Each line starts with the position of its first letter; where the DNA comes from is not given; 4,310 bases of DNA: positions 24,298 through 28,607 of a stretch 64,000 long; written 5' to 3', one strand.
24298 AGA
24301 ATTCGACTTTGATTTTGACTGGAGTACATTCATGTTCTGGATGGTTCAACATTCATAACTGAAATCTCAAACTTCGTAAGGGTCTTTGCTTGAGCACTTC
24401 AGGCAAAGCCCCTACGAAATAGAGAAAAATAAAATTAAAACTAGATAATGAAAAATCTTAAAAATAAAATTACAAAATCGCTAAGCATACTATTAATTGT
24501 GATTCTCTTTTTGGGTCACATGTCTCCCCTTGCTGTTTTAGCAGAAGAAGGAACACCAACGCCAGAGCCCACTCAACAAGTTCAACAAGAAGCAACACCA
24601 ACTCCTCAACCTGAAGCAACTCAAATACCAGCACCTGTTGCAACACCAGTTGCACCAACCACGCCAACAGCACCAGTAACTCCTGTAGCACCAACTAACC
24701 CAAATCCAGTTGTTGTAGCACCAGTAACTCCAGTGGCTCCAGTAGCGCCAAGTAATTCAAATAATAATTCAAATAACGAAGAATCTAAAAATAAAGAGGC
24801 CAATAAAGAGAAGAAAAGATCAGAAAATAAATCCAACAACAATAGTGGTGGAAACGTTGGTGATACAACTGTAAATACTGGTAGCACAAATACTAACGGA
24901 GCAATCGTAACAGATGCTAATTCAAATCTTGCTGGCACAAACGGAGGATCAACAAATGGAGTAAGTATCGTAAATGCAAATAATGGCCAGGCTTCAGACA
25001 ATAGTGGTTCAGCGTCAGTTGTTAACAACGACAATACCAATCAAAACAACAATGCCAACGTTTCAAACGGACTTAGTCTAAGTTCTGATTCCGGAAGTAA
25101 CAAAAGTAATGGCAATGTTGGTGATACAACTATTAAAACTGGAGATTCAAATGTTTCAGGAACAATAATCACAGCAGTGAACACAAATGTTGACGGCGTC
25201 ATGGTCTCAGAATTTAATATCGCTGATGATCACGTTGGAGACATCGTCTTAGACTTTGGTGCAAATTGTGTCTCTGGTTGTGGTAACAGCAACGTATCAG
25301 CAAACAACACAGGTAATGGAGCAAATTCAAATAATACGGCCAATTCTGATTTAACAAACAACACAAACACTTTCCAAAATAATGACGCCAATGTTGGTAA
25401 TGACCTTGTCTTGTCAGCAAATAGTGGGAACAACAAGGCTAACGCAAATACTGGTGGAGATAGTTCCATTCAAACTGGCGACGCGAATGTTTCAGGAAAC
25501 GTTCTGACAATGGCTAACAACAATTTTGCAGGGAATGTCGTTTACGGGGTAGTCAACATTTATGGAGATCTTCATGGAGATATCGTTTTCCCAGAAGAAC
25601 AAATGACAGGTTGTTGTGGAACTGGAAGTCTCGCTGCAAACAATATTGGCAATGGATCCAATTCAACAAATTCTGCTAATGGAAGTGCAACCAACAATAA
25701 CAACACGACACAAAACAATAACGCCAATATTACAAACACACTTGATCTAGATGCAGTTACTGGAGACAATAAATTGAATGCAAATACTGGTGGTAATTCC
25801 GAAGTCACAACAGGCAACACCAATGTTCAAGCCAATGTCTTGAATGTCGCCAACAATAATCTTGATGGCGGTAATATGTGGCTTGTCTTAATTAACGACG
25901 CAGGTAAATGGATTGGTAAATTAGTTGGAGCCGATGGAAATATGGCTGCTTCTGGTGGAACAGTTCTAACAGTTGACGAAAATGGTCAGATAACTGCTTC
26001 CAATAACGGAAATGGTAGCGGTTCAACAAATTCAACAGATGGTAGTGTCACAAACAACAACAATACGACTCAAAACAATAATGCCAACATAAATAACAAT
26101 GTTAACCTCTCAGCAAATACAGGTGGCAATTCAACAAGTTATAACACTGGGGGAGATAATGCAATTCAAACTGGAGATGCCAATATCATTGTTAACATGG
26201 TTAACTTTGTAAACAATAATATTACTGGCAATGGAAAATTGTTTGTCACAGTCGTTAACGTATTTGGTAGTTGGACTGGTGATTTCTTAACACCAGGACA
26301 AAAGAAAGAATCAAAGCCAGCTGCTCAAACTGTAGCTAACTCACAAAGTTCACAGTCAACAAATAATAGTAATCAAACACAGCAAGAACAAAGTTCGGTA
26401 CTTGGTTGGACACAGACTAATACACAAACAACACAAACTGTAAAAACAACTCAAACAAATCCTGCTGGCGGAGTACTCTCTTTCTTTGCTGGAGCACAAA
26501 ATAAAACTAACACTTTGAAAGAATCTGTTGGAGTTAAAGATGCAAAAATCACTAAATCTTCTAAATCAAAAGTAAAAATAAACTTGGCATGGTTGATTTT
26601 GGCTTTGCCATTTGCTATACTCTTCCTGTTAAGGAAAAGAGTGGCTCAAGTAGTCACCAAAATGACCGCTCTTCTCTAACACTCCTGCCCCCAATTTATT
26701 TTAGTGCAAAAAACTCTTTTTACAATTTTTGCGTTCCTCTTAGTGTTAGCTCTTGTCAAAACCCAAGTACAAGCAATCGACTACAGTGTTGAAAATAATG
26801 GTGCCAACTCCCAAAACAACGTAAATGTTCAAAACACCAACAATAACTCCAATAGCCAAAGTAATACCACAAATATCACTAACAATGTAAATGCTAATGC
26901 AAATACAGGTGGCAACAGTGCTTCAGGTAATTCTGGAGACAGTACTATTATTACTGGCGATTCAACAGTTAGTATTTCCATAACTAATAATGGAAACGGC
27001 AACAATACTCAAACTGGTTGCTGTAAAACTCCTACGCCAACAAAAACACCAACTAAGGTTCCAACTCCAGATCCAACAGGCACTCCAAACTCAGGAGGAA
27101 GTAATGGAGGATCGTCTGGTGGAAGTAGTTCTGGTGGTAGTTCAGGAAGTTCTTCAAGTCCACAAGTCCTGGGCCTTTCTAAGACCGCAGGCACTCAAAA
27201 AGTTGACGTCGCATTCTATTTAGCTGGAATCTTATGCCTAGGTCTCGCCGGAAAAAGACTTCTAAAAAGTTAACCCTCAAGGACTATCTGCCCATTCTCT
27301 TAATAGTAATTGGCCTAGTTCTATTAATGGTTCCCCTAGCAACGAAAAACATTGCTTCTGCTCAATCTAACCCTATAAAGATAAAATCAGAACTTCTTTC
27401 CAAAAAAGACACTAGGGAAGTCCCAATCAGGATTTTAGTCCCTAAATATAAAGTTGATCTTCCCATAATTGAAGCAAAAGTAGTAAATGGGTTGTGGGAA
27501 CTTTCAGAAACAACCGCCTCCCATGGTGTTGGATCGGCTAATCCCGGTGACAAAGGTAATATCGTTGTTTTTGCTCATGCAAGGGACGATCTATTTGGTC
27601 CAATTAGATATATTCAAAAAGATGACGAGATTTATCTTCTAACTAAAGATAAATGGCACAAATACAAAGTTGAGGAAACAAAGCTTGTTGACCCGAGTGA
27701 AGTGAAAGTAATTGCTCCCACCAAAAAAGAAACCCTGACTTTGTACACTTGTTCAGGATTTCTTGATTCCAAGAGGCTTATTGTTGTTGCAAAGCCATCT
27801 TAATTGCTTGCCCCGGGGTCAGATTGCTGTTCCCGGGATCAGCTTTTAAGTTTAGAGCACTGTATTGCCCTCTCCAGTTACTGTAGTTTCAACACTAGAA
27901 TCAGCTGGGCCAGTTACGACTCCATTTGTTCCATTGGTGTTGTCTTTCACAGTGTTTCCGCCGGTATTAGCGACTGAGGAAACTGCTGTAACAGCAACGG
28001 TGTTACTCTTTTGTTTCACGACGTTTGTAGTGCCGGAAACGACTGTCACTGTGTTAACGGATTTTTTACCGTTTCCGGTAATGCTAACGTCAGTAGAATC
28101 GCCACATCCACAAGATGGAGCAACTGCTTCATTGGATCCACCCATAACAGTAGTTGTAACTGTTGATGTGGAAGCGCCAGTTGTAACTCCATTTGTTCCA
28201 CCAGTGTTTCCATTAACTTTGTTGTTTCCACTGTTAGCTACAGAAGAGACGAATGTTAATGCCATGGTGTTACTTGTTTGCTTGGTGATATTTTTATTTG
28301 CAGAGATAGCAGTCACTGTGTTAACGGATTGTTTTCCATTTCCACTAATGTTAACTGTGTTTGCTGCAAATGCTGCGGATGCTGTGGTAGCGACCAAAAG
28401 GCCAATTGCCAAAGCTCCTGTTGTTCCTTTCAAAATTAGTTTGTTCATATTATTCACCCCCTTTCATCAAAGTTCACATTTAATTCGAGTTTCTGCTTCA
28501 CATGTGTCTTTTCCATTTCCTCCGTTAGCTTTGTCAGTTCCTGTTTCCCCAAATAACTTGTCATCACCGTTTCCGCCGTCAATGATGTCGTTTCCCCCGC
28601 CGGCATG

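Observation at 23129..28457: Novel secreted repeat family (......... ... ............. ... TG, ~85-90 aa period) with conserved Cys-pair junction motifs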

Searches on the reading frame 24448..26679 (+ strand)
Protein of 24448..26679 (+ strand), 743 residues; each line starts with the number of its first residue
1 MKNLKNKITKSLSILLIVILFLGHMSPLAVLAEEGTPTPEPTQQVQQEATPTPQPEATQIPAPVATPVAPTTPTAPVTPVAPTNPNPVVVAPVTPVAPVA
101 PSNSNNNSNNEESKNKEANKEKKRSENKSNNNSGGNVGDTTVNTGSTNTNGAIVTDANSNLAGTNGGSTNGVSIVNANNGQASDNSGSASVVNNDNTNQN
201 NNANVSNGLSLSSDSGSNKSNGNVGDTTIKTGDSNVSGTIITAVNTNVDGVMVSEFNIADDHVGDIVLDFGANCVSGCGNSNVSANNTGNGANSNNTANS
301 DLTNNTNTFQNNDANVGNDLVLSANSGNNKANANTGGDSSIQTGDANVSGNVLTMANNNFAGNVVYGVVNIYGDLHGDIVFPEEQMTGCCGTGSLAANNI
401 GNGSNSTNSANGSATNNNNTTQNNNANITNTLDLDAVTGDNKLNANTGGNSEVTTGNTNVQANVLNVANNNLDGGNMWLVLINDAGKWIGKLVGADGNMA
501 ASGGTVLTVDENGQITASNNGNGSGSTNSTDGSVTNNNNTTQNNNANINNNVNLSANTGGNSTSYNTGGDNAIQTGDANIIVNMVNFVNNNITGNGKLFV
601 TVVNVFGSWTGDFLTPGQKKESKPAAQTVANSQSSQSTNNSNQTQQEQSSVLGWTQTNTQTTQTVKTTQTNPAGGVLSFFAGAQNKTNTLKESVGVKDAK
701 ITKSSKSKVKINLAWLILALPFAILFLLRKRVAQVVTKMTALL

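Call 3: search_protein_families(library=pfam, proteins=[window:24448-26679:+], max_evalue=1)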
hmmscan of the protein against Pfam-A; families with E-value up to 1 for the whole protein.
window:24448-26679:+ (743 aa): 0 families

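Call 4: search_protein_families(library=ncbifam, proteins=[window:24448-26679:+], max_evalue=1)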
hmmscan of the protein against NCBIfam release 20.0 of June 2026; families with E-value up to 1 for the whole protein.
window:24448-26679:+ (743 aa): 1 family
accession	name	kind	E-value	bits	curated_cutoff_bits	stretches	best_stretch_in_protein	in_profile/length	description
NF033761.1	gliding_GltJ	equivalog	0.005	16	450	1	37-129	417-511/671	adventurous gliding motility protein GltJ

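Call 77: search_protein_families(library=phrogs, proteins=[window:24448-26679:+], max_evalue=0.01)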
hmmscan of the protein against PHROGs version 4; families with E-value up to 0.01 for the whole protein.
window:24448-26679:+ (743 aa): 0 families

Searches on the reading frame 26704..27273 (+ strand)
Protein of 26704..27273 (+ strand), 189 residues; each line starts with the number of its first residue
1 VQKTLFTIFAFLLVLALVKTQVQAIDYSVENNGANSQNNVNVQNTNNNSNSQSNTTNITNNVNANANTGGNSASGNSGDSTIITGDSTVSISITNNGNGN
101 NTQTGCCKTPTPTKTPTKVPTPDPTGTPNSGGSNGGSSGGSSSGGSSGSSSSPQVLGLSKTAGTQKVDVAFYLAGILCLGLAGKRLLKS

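Call 3: search_protein_families(library=pfam, proteins=[window:26704-27273:+], max_evalue=1)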
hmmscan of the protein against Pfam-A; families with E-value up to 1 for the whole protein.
window:26704-27273:+ (189 aa): 6 families
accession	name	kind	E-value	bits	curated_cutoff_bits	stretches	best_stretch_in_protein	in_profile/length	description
PF01456.22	Mucin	-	0.021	15.3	34.7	1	11-141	9-123/143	Mucin-like glycoprotein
PF06679.17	DUF1180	-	0.037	14.9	27.7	1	10-104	7-100/167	Membrane protein FAM174-like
PF03277.18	Herpes_UL4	-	0.11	12.6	25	1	64-122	102-159/187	Herpesvirus UL4 family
PF22251.1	PFF1_TM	-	0.14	12.1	32.3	1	8-104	99-198/300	Vacuolar membrane protease, transmembrane domain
PF16118.10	DUF4834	-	0.69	11.3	27.8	0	5-61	9-66/99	Domain of unknown function (DUF4834)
PF23379.1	DUF7096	-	0.8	9.9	27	1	1-69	1-72/208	Domain of unknown function (DUF7096)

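Call 4: search_protein_families(library=ncbifam, proteins=[window:26704-27273:+], max_evalue=1)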
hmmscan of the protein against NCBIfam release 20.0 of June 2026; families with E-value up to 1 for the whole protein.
window:26704-27273:+ (189 aa): 2 families
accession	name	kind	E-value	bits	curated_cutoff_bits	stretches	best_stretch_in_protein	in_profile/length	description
NF038340.1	SAR2788_fam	subfamily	0.1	12.4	50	1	3-99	2-88/177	SAR2788 family putative toxin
NF053514.2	JUQZ_fam_ocin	equivalog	0.31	11.3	40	0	1-95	1-77/107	BLB8/JUQZ-1 family protein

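Call 77: search_protein_families(library=phrogs, proteins=[window:26704-27273:+], max_evalue=0.01)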
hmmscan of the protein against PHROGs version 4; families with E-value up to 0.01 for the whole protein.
window:26704-27273:+ (189 aa): 0 families

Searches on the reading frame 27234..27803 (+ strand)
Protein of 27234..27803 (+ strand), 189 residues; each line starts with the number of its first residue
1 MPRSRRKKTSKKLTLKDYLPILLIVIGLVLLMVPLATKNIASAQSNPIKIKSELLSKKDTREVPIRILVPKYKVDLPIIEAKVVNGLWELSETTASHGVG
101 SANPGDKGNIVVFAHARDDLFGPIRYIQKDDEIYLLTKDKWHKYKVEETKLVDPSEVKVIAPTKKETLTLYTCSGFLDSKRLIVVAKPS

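Call 3: search_protein_families(library=pfam, proteins=[window:27234-27803:+], max_evalue=1)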
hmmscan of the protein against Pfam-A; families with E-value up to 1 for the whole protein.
window:27234-27803:+ (189 aa): 1 family
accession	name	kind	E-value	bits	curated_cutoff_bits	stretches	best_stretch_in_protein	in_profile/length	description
PF04203.18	Sortase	-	5.8e-25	87.9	26.6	1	68-188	2-124/125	Sortase domain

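Call 4: search_protein_families(library=ncbifam, proteins=[window:27234-27803:+], max_evalue=1)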
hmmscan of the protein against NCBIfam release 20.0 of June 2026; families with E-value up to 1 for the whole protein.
window:27234-27803:+ (189 aa): 9 families
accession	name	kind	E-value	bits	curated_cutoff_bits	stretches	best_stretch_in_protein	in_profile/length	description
NF058671.1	sortase_SrtD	exception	1.1e-14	54.5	140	1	67-176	67-171/187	class D sortase, LPxTATN-specific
NF033747.1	class_E_sortase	subfamily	1.3e-14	54.5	160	1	57-187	64-204/211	class E sortase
NF033746.1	class_D_sortase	subfamily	3.6e-14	52.7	165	1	66-176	12-117/135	class D sortase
NF033745.1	class_C_sortase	subfamily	1.4e-13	51.1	160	1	66-186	95-218/220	class C sortase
TIGR01076.1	sortase_fam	subfamily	1.5e-12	47.5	39.35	1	69-187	5-126/136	sortase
TIGR03784.1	marine_sortase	equivalog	4.9e-11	42.6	158.25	1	96-176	79-159/174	class GN sortase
NF033748.1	class_F_sortase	subfamily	9e-05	22.2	166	1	61-180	8-140/155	class F sortase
NF053601.1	asym_polar_PgfA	equivalog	0.11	11.9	160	0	9-35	274-300/303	cell envelope lipid trafficking protein PgfA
NF045999.1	MAG1140_fam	equivalog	0.33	11.1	35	1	126-172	59-105/126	MAG1140 family protein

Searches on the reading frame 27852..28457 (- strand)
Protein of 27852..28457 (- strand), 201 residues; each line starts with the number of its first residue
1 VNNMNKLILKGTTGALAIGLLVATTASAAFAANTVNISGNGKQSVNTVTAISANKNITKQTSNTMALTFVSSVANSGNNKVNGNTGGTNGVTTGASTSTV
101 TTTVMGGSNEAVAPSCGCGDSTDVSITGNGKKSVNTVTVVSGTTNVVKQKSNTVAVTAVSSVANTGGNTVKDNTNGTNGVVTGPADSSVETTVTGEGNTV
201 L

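Call 3: search_protein_families(library=pfam, proteins=[window:27852-28457:-], max_evalue=1)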
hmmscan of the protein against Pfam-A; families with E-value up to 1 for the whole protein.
window:27852-28457:- (201 aa): 1 family
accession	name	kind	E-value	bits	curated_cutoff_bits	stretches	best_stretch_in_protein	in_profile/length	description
PF03277.18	Herpes_UL4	-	0.19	11.8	25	1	58-115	87-144/187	Herpesvirus UL4 family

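Call 4: search_protein_families(library=ncbifam, proteins=[window:27852-28457:-], max_evalue=1)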
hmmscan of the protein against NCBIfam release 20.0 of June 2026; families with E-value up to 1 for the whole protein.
window:27852-28457:- (201 aa): 0 families

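Call 68: find_homologous_proteins(query=window:27852-28457:-, max_evalue=0.001)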
Query window:27852-28457:- (201 aa): 6 proteins with E <= 0.001 among 2220 candidates.
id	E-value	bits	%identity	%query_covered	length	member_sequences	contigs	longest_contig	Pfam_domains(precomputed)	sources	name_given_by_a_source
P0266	1.6e-103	362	100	99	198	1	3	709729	-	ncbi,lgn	-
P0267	8.0e-44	167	58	98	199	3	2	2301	-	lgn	-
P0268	1.7e-40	157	57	99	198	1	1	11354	-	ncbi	-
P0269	3.5e-32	130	53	98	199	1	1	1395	-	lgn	-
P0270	1.6e-27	114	45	96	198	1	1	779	-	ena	-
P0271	9.3e-25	105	47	87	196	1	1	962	-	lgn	-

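Call 72: find_homologous_proteins(query=A5, max_evalue=0.00001)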
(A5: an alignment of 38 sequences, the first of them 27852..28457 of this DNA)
Query A5 (38 sequences) (201 aa, profile of the alignment): 286 proteins with E <= 0.00001 among 8000 candidates; the best 120 are listed.
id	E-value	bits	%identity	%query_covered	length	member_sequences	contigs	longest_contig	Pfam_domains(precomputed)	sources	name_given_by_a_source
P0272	8.9e-90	318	37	91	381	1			-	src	-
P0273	3.1e-79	283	35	93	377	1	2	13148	-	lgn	-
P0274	7.1e-73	262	37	94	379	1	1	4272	-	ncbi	-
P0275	1.4e-72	261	34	95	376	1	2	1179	-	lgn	-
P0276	1.6e-67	245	32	95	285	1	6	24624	-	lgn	-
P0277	4.1e-66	240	35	93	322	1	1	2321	-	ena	-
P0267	2.4e-65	238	58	98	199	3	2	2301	-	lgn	-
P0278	2.5e-65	238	44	100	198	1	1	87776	-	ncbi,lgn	-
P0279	3.0e-63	231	41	96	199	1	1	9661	-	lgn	-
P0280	3.3e-63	231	28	83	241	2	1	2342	-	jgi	jgi:hypothetical protein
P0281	4.3e-62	227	43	98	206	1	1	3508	-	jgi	jgi:hypothetical protein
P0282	5.4e-62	227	43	98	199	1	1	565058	-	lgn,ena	-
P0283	8.3e-62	226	45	87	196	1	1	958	-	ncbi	-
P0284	1.5e-61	225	43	84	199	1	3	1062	-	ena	-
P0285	2.1e-61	225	40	93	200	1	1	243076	-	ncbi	-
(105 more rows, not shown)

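Call 77: search_protein_families(library=phrogs, proteins=[window:27852-28457:-], max_evalue=0.01)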
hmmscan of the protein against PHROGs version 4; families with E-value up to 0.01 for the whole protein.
window:27852-28457:- (201 aa): 0 families

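Call 86: predict_structure(alignment_id=A6)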
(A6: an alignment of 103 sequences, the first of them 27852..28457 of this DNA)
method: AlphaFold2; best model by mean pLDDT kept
length: 201 residues; sequences in the alignment: 103
mean_pLDDT: 72.8   pTM: 0.50
mean pLDDT of the five models: 72.8, 72.3, 69.9, 67.7, 64.0
residues with pLDDT >= 90: 0; 70-90: 145; 50-70: 28; < 50: 28
segments of 3 or more residues with pLDDT < 50: 1-4, 8-30
pLDDT, mean of each block of 10 residues (from residue 1): 46 44 45 71 75 71 78 85 81 86 77 66 78 76 73 81 85 82 87 73 50
secondary structure, 60 per line:
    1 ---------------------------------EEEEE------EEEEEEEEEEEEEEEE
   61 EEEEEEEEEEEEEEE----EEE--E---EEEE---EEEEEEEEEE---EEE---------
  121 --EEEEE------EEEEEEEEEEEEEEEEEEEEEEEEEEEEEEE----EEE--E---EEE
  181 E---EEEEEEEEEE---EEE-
elements in order: E34-38 E45-75 E80-82 E89-92 E96-105 E109-111 E123-127 E134-164 E169-171 E178-181 E185-194 E198-200

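Call 88: fold_search(model_id=the predicted structure, library=pdb)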
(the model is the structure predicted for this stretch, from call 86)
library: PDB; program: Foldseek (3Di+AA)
matches with E <= 10: 8; with E <= 0.001: 0
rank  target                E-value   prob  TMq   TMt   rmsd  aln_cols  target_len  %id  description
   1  9nqd_0                1.6e-01  0.03  0.09  0.09  36.8       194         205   14  Structure of Pseudomonas FapC Biofilm-Forming Functional Amyloid (released 2025-06-25)
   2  9u4u_A                8.6e-01  0.01  0.06  0.08  35.2       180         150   10  Structure of the functional amyloid FapC from Pseudomonas sp.UK4 (released 2025-08-06)
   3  1vh4_A                2.5e+00  0.02  0.11  0.05  40.6       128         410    8  Crystal structure of a stabilizer of iron transporter (released 2003-12-30)
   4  5awf_A                4.1e+00  0.01  0.08  0.05  39.9       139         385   10  Crystal structure of SufB-SufC-SufD complex from Escherichia coli (released 2015-11-11)
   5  2zu0_B                4.8e+00  0.01  0.11  0.06  40.9       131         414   10  Crystal structure of SufC-SufD complex involved in the iron-sulfur cluster biosynthesis (released 2009-03-10)
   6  2zu0_A                5.4e+00  0.01  0.11  0.05  40.3       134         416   11  Crystal structure of SufC-SufD complex involved in the iron-sulfur cluster biosynthesis (released 2009-03-10)
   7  3pet_A                6.4e+00  0.00  0.06  0.06  43.0       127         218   20  Crystal structure of a putative adhesin (BF0245) from Bacteroides fragilis NCTC 9343 at 2.07 A resolution (released 2011-02-09)
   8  5awg_B                8.0e+00  0.02  0.16  0.10  38.9       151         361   11  Crystal structure of Hg-bound SufB-SufC-SufD complex from Escherichia coli (released 2015-11-11)
